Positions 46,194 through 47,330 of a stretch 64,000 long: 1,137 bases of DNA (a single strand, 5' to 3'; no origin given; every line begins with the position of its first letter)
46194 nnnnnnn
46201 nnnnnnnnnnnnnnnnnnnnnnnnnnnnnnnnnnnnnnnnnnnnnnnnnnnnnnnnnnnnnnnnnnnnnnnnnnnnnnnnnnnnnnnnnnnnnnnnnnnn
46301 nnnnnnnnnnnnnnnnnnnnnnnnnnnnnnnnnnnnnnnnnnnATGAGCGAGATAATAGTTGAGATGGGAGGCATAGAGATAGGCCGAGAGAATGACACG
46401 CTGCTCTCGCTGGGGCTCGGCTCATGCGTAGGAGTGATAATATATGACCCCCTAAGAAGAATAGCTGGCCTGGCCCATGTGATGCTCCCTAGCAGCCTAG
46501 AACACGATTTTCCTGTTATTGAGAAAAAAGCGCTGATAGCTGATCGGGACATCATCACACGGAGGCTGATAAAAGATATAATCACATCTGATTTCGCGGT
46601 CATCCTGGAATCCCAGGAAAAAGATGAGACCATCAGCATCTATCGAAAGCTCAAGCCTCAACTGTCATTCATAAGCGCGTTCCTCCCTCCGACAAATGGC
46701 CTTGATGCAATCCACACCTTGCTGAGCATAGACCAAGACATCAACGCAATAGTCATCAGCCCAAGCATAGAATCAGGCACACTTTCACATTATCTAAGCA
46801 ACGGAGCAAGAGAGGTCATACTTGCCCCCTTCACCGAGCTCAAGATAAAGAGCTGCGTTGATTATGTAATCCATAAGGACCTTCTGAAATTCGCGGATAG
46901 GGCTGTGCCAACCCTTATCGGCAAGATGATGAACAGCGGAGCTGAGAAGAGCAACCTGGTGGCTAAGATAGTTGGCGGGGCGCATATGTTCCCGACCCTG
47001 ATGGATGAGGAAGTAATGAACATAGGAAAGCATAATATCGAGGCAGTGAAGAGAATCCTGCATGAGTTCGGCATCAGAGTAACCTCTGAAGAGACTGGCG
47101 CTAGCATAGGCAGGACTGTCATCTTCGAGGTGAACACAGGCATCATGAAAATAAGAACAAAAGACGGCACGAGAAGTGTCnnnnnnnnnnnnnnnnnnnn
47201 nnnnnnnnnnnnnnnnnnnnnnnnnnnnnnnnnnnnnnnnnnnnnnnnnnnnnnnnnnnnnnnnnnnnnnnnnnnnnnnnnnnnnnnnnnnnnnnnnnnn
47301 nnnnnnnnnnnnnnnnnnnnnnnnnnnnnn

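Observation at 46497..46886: CheD split by an inserted ~130-aa pseudo-receiver (CheY-like) domain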

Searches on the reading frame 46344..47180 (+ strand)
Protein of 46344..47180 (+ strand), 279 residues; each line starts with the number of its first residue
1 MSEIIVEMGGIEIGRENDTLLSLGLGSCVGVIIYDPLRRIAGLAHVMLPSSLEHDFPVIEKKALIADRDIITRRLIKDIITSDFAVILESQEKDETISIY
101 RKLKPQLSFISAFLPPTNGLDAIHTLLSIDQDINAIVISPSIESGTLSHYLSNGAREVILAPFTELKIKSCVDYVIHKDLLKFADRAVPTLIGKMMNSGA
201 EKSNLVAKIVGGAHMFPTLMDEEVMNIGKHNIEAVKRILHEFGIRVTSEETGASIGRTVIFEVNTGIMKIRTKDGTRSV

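Call 3: search_protein_families(library=pfam, proteins=[window:46344-47180:+], max_evalue=1)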
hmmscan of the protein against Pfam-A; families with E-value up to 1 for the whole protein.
window:46344-47180:+ (279 aa): 2 families
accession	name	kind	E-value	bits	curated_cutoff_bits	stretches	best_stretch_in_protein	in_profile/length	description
PF03975.18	CheD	-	1.7e-28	99.3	25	1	180-272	16-108/108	CheD chemotactic sensory transduction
PF00072.30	Response_reg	-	4.2e-08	33.8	30.2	1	64-170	2-108/111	Response regulator receiver domain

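Call 4: search_protein_families(library=ncbifam, proteins=[window:46344-47180:+], max_evalue=1)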
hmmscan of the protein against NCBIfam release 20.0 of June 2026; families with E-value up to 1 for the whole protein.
window:46344-47180:+ (279 aa): 28 families (the best 25 are shown)
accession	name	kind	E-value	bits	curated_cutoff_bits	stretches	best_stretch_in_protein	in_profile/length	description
NF010015.0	PRK13490.1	equivalog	1.6e-37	129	251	2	177-272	59-154/162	chemoreceptor glutamine deamidase CheD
NF041119.1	CheD_Thtga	equivalog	8.7e-37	126.9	240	2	179-276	58-152/160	chemoreceptor glutamine deamidase/glutamate methylesterase CheD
NF010018.0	PRK13495.1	equivalog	1.3e-33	116.4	243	2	182-275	61-150/159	chemoreceptor glutamine deamidase CheD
NF010013.0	PRK13487.1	equivalog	2.2e-20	72.9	223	2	179-271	79-168/201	chemoreceptor glutamine deamidase CheD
NF010020.0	PRK13498.1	equivalog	1.2e-19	70.8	236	2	182-271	66-156/168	chemoreceptor glutamine deamidase CheD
NF010014.0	PRK13489.1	equivalog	7.8e-15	55.7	290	2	184-271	82-166/238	chemoreceptor glutamine deamidase CheD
NF010017.0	PRK13494.1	equivalog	3.2e-14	52.9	285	2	180-260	68-144/163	chemoreceptor glutamine deamidase CheD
NF010019.0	PRK13497.1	equivalog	2.3e-12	47.1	313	2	188-266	75-148/184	chemoreceptor glutamine deamidase CheD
NF010016.0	PRK13493.1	equivalog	4.9e-12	46.1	369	2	7-53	47-92/227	chemoreceptor glutamine deamidase CheD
NF041367.1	CheY_Halo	equivalog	3.4e-10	40.3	200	1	64-175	2-113/114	chemotaxis protein CheY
NF007969.0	PRK10693.1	equivalog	3.9e-09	36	329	1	57-178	4-126/337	two-component system response regulator RssB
NF001965.0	PRK00742.1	subfamily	7.2e-06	25.4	293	1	62-169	5-115/357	chemotaxis-specific protein-glutamate methyltransferase CheB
NF045505.1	RR_RssB_Pseudo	equivalog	0.00021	20.5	700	1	64-168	10-113/394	two-component system response regulator RssB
NF008469.0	PRK11361.1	equivalog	0.00023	20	714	1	61-169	5-113/461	acetoacetate metabolism transcriptional regulator AtoC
NF007935.0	PRK10651.1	equivalog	0.00063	19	250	1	64-159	10-107/216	two-component system response regulator NarL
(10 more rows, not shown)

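Call 5: search_solved_structures(query=window:46344-47180:+, max_evalue=1, show_alignments=2)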
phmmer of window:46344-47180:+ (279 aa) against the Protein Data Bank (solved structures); distinct sequences matched with E-value up to 1: 45.
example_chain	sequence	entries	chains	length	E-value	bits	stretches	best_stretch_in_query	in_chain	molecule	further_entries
2f9z_C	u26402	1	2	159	2e-23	86.8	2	182-275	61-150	PROTEIN (chemotaxis methylation protein)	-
4iga_A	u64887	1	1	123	5.5e-11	46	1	61-171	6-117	Chemotaxis protein CheY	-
1tmy_A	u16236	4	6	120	6.2e-11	45.8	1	61-171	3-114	CHEY PROTEIN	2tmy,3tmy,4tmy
1u0s_Y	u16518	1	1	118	8.5e-11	45.3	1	61-171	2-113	Chemotaxis protein cheY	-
4qyw_A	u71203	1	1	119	1.1e-10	45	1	61-171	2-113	Chemotaxis protein CheY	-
6c40_B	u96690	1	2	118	1.6e-10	44.4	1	61-171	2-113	Chemotaxis protein CheY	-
9rhz_C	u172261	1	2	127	3.6e-10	43.3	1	60-168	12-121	Chemotaxis protein CheY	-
8q52_A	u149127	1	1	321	7.3e-10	42.3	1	34-162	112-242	Leucine-specific-binding protein,Chemotaxis protein CheY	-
6er7_A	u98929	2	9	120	1.2e-08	38.3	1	62-175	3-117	120aa long hypothetical chemotaxis protein (CheY)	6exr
3hzh_A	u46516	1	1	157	0.0004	23.5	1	54-171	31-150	Chemotaxis response regulator (CheY-3)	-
3cwo_X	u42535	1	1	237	0.00097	22.2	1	92-160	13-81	beta/alpha-barrel protein based on 1THF and 1TMY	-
3nhz_A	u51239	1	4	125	0.0018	21.3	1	62-167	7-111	Two component system transcriptional regulator mtrA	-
7od9_B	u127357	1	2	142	0.002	21.2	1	62-168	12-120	Response regulator receiver protein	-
6ekg_Y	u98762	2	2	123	0.0024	20.9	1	62-168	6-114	Chemotaxis protein CheY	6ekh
2lle_A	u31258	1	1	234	0.0026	20.8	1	92-159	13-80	Chemotaxis protein CheY, Imidazole glycerol phosphate synthase subunit HisF chimera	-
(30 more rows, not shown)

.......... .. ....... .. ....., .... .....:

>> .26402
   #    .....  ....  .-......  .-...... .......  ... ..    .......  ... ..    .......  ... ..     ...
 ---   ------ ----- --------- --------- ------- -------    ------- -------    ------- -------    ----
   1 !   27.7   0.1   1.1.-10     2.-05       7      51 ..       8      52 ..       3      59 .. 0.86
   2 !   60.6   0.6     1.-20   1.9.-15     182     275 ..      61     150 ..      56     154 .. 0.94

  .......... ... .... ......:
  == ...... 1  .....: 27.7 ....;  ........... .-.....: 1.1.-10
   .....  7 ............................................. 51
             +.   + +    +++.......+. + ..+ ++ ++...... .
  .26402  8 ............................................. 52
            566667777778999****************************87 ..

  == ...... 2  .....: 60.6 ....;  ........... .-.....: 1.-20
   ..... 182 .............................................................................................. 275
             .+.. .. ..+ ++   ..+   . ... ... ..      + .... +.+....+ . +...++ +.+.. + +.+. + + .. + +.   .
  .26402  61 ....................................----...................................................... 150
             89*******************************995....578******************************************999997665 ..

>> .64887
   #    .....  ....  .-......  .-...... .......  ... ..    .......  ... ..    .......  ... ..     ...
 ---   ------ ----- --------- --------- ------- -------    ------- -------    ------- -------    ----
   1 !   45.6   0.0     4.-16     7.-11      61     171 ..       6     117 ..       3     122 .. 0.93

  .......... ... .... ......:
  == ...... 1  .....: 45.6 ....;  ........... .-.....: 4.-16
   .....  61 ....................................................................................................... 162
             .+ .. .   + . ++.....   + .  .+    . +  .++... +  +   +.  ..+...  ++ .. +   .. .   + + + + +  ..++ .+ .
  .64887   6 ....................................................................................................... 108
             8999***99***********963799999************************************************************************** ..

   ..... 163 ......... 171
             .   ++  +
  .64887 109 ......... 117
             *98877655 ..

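Call 6: find_homologous_proteins(query=window:46344-47180:+, max_evalue=0.00001)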
Query window:46344-47180:+ (279 aa): 1285 proteins with E <= 0.00001 among 1996 candidates; the best 120 are listed.
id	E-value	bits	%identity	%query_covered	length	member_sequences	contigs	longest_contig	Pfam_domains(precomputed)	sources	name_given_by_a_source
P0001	2.5e-174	596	100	100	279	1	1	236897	PF03975.19,PF00072.31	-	-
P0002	1.8e-156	538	88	99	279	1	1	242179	PF03975.19,PF00072.31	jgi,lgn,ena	-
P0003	7.9e-116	404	64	100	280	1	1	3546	PF03975.19,PF00072.31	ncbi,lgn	-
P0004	9.5e-115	401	63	100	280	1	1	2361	PF03975.19,PF00072.31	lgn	-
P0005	8.2e-96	339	55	100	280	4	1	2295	PF03975.19,PF00072.31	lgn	-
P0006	2.9e-91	324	51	100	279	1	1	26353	PF03975.19,PF00072.31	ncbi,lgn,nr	ncbi:response regulator [Candidatus Woesearchaeota archaeon]|nr:response regulator [Candidatus Woese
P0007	8.0e-85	303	49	100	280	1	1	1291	PF03975.19,PF00072.31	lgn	-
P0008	6.5e-83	297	49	100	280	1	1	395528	PF03975.19,PF00072.31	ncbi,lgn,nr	ncbi:response regulator [Candidatus Woesearchaeota archaeon]|nr:response regulator [Candidatus Woese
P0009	2.3e-79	285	48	100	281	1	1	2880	PF03975.19,PF00072.31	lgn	-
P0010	2.7e-79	285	51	100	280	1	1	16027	PF03975.19,PF00072.31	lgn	-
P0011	1.4e-78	282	47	100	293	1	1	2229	PF03975.19,PF00072.31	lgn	-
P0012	1.9e-76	275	48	100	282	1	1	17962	PF03975.19,PF00072.31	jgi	-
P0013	2.9e-76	275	48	100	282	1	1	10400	PF03975.19,PF00072.31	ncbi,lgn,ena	-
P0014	1.6e-73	266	47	100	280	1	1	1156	PF03975.19,PF00072.31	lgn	-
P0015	5.0e-73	264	47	100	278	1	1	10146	PF03975.19,PF00072.31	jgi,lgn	jgi:chemotaxis receptor (MCP) glutamine deamidase CheD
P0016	2.0e-61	226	42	99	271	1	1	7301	PF03975.19,PF00072.31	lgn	-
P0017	6.1e-58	215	42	100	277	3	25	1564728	PF03975.19,PF00072.31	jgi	jgi:chemotaxis receptor (MCP) glutamine deamidase CheD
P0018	1.1e-33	135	48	35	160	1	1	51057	PF03975.19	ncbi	ncbi:MAG: chemotaxis protein CheD [Nanobdellota archaeon]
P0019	8.0e-32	129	45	36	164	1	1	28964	PF03975.19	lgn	-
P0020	2.3e-29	121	41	38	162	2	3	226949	PF03975.19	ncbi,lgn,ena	-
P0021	3.9e-29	120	43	34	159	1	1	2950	PF03975.19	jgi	jgi:chemotaxis protein CheD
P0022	5.1e-29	120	43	34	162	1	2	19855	PF03975.19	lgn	-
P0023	5.1e-29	120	42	34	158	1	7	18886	PF03975.19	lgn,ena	-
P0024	9.0e-29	119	42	34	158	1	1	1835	PF03975.19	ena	-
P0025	1.2e-28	119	39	38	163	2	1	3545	PF03975.19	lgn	-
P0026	1.4e-28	118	41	34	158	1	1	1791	PF03975.19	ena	-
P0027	1.8e-28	118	48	33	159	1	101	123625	PF03975.19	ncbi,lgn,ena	-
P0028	1.9e-28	118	48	33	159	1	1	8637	PF03975.19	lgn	-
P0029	2.4e-28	118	49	33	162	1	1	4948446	PF03975.19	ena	-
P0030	2.6e-28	118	40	41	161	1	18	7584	PF03975.19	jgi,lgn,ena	-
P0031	2.6e-28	118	48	33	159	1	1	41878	PF03975.19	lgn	-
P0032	3.5e-28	117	44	33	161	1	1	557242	PF03975.19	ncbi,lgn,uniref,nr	ncbi:chemotaxis protein CheD [Caldalkalibacillus uzonensis]|uniref:Probable chemoreceptor glutamine 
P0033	3.6e-28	117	45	33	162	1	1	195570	PF03975.19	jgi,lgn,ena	-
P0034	4.2e-28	117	37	41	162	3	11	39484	PF03975.19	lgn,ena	-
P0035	4.4e-28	117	48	33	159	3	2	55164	PF03975.19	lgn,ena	-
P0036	5.5e-28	117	43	33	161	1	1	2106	PF03975.19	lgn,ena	-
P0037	8.9e-28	116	37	53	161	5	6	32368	PF03975.19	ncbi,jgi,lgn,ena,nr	ncbi:MAG TPA: chemotaxis protein CheD [Lachnospiraceae bacterium]|nr:chemotaxis protein CheD [Lachno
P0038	1.5e-27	115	40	41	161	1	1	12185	PF03975.19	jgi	-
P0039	1.9e-27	115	38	35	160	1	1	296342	PF03975.19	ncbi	-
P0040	2.0e-27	115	47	34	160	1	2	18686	PF03975.19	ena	-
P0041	2.3e-27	114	46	34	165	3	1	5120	PF03975.19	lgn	-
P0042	2.3e-27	114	47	33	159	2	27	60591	PF03975.19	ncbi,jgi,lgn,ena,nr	ncbi:MAG: chemotaxis protein CheD [Halanaerobiaceae bacterium]|nr:chemotaxis protein CheD [Halanaero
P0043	2.4e-27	114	43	33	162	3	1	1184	PF03975.19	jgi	jgi:chemotaxis protein CheD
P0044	2.7e-27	114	45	35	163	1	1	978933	PF03975.19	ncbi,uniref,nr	ncbi:chemotaxis protein CheD [Gracilibacillus massiliensis]|uniref:chemotaxis protein CheD n=1 Tax=G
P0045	2.8e-27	114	42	33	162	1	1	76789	PF03975.19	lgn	-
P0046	2.9e-27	114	39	35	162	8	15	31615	PF03975.19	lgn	-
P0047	3.6e-27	114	40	34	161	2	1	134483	PF03975.19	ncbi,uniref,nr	ncbi:chemoreceptor glutamine deamidase CheD [Caldalkalibacillus thermarum]|uniref:chemotaxis protein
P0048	3.6e-27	114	41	33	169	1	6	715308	PF03975.19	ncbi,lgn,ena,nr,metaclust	ncbi:chemotaxis protein CheD [Lachnospiraceae bacterium RM5]|nr:chemotaxis protein CheD [Lachnospira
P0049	4.1e-27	114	47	32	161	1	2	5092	PF03975.19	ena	-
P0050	4.2e-27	114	46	32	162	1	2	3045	PF03975.19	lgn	-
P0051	4.2e-27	114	42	34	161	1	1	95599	PF03975.19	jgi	-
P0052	4.5e-27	114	41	33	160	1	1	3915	PF03975.19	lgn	-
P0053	5.0e-27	113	41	33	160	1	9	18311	PF03975.19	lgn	-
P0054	5.7e-27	113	45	32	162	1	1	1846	PF03975.19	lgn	-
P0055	5.8e-27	113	45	35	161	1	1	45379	PF03975.19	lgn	-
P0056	5.9e-27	113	46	33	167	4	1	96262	PF03975.19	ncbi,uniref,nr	ncbi:chemotaxis protein CheD [Heyndrickxia ginsengihumi]|uniref:Probable chemoreceptor glutamine dea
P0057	6.3e-27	113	50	24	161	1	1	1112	PF03975.19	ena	-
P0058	6.8e-27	113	39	34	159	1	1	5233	PF03975.19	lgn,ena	-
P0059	7.2e-27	113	63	19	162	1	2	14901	PF03975.19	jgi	-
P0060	7.6e-27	113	42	33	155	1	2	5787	PF03975.19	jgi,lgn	jgi:chemotaxis protein CheD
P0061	9.3e-27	112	40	34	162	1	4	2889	PF03975.19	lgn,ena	-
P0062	9.6e-27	112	42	34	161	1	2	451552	PF03975.19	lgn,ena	-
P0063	1.0e-26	112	45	33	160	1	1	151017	PF03975.19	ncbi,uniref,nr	ncbi:chemotaxis protein CheD [Clostridium sp. D2Q-14]|uniref:chemotaxis protein CheD n=1 Tax=Anaerom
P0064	1.1e-26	112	48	33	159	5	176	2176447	PF03975.19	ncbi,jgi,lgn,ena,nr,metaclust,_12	ncbi:MAG TPA: chemotaxis protein CheD [Halanaerobiaceae bacterium]|jgi:chemotaxis protein CheD|nr:ch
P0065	1.1e-26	112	44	34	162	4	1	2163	PF03975.19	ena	-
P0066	1.4e-26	112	63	19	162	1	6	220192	PF03975.19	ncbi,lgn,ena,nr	ncbi:MAG: chemotaxis protein CheD [Lachnospiraceae bacterium]|nr:chemotaxis protein CheD [Lachnospir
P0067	1.5e-26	112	43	34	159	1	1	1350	PF03975.19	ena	-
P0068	1.6e-26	112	47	33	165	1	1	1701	PF03975.19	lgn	-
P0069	1.6e-26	112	49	33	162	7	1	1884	PF03975.19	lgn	-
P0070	1.9e-26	111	45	40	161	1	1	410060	PF03975.19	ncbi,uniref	ncbi:chemotaxis protein CheD [Bacillus spongiae]|uniref:Chemoreceptor glutamine deamidase CheD n=1 T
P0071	2.0e-26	111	39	34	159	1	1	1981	PF03975.19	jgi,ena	-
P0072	2.0e-26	111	47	34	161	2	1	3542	PF03975.19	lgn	-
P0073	2.1e-26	111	46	34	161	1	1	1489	PF03975.19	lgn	-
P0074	2.1e-26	111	39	34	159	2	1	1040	PF03975.19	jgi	jgi:chemotaxis protein CheD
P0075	2.1e-26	111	48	33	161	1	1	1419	PF03975.19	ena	-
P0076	2.2e-26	111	46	33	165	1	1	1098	PF03975.19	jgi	jgi:chemotaxis protein CheD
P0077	2.2e-26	111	42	34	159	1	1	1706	PF03975.19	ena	-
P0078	2.4e-26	111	33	54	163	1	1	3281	PF03975.19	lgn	-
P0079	2.7e-26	111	40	34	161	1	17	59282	PF03975.19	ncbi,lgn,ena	-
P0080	2.7e-26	111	39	34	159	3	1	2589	PF03975.19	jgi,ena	-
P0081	3.0e-26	111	42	33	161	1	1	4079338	PF03975.19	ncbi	ncbi:chemotaxis protein CheD [Clostridiaceae bacterium 35-E11]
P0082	3.1e-26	111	44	34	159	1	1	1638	PF03975.19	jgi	jgi:chemotaxis protein CheD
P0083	3.3e-26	111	41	41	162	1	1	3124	PF03975.19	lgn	-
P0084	3.5e-26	111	35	41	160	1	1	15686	PF03975.19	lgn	-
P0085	3.6e-26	111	42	37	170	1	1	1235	PF03975.19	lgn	-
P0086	3.7e-26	111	40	34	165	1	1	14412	PF03975.19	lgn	-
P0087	3.7e-26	111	48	33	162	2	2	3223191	PF03975.19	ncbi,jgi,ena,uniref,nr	ncbi:chemotaxis protein CheD [Clostridium sp. JN-9]|uniref:chemotaxis protein CheD n=1 Tax=Clostridi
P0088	3.8e-26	110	40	34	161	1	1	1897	PF03975.19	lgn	-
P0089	3.8e-26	110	45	33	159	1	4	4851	PF03975.19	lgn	-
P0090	4.0e-26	110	42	34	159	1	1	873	PF03975.19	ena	-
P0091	4.0e-26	110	40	35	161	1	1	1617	PF03975.19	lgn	-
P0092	4.3e-26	110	51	32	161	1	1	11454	PF03975.19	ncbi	-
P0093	4.6e-26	110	41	34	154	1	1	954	PF03975.19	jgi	-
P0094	4.7e-26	110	43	33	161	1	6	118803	PF03975.19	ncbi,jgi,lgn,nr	ncbi:MAG: chemotaxis protein CheD [Tissierellales bacterium]|jgi:chemotaxis protein CheD|nr:chemotax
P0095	5.1e-26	110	49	33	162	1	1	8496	PF03975.19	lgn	-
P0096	5.3e-26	110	41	34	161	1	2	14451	PF03975.19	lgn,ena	-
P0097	5.5e-26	110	40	34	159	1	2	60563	PF03975.19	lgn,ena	-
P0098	6.7e-26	110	40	34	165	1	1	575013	PF03975.19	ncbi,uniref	ncbi:chemotaxis protein CheD [Paenibacillus sp. M1]|uniref:Probable chemoreceptor glutamine deamidas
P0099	7.6e-26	110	47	32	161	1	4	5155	PF03975.19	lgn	-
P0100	7.8e-26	109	41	34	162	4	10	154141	PF03975.19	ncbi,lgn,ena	-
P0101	8.2e-26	109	42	33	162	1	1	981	PF03975.19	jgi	-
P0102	8.3e-26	109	48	34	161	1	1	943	PF03975.19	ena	-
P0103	8.5e-26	109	41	32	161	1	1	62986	PF03975.19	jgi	-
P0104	9.4e-26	109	41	43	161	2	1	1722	PF03975.19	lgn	-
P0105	9.6e-26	109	42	34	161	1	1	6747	PF03975.19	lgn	-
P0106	1.2e-25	109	38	34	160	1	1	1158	PF03975.19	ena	-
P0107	1.2e-25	109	42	33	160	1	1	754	PF03975.19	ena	-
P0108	1.3e-25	109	47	34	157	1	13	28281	PF03975.19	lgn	-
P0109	1.3e-25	109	42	35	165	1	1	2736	PF03975.19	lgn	-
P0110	1.3e-25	109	40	34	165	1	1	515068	PF03975.19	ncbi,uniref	ncbi:chemotaxis protein CheD [Paenibacillus sp. sgz500958]|uniref:chemotaxis protein CheD n=1 Tax=Pa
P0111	1.5e-25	109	39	34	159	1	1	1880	PF03975.19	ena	-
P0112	1.5e-25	109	43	35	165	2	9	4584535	PF03975.19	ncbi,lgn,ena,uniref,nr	ncbi:chemotaxis protein CheD [Cytobacillus gottheilii]|uniref:Probable chemoreceptor glutamine deami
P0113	1.5e-25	109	44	34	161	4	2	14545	PF03975.19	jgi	-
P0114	1.5e-25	108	42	34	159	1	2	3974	PF03975.19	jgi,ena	-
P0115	1.6e-25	108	41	34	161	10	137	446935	PF03975.19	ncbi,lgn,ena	-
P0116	1.7e-25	108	40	42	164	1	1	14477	PF03975.19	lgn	-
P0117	1.7e-25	108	39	41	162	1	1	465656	PF03975.19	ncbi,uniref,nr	ncbi:chemotaxis protein CheD [Clostridium cylindrosporum]|uniref:Probable chemoreceptor glutamine de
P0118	1.7e-25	108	39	34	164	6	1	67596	PF03975.19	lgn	-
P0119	1.7e-25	108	41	34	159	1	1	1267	PF03975.19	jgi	-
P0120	1.8e-25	108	42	33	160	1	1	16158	PF03975.19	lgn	-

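Call 10: find_encoding_contigs(protein=P0008, flank=10000, max_places=3)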
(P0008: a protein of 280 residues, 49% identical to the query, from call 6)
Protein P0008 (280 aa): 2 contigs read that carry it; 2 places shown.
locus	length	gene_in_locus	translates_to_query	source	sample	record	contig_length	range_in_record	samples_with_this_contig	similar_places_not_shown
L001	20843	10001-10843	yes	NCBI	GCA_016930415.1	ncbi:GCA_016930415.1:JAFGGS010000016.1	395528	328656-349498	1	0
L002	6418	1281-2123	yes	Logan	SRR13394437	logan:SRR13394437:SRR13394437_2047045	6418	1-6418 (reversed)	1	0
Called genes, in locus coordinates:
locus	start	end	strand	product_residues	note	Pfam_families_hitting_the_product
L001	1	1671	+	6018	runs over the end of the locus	PF19077:Big_13 (faint), PF13750:Big_3_3 (faint), PF10102:DUF2341, PF01835:MG2 (weak), PF22433:MtxA_IG-like (faint), PF07705:CARDB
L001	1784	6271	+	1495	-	PF10633:NPCBM_assoc (faint)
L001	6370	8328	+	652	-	PF01627:Hpt, PF07194:P2, PF02895:H-kinase_dim, PF02518:HATPase_c, PF01584:CheW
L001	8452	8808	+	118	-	PF00072:Response_reg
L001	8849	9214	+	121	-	PF00072:Response_reg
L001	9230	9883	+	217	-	PF13690:CheX (faint), PF04509:CheC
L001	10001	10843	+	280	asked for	PF00072:Response_reg, PF03975:CheD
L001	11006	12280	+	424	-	-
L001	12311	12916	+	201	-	PF01584:CheW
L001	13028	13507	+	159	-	-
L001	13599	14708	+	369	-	PF02685:Glucokinase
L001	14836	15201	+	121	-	PF00072:Response_reg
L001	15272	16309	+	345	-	PF00072:Response_reg, PF01339:CheB_methylest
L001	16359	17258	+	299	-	PF01739:CheR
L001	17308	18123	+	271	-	PF03705:CheR_N (weak), PF01739:CheR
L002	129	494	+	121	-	PF00072:Response_reg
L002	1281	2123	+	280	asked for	PF00072:Response_reg, PF03975:CheD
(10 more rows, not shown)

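Call 12: find_encoding_contigs(protein=P0001, flank=10000, max_places=3)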
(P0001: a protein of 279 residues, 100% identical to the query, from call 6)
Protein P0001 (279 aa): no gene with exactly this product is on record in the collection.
